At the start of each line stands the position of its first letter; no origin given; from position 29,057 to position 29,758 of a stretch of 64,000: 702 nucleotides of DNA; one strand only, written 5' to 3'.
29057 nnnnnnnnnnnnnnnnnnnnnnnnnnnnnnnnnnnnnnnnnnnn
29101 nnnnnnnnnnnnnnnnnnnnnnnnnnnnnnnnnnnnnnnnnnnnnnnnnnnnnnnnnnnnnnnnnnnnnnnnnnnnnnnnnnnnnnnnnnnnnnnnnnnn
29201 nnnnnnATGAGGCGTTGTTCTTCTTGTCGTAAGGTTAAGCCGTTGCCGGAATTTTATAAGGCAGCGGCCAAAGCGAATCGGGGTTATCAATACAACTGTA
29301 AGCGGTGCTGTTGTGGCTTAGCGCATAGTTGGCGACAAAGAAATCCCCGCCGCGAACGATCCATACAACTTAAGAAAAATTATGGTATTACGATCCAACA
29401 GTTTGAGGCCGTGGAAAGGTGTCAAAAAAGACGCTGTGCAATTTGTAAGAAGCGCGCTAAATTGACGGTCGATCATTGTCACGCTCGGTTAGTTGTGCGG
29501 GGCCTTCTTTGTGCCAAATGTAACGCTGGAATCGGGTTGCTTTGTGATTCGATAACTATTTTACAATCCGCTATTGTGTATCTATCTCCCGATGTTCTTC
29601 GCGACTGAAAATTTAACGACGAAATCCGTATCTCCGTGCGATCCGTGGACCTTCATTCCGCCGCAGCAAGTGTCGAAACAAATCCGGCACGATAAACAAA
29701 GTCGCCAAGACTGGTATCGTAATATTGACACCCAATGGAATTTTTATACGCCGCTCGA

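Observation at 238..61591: The 8-bp palindrome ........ occurs 14 times where about one is expected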

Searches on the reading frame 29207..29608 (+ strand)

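Call 73: search_protein_families(library=pfam, max_evalue=0.01, proteins=[window:29207-29608:+])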
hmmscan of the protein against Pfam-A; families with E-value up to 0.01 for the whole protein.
window:29207-29608:+ (133 aa): 1 family
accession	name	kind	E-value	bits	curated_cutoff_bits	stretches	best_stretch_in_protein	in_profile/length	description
PF02945.21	Endonuclease_7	-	1.1e-18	67.4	23.6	1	55-127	4-81/82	Recombination endonuclease VII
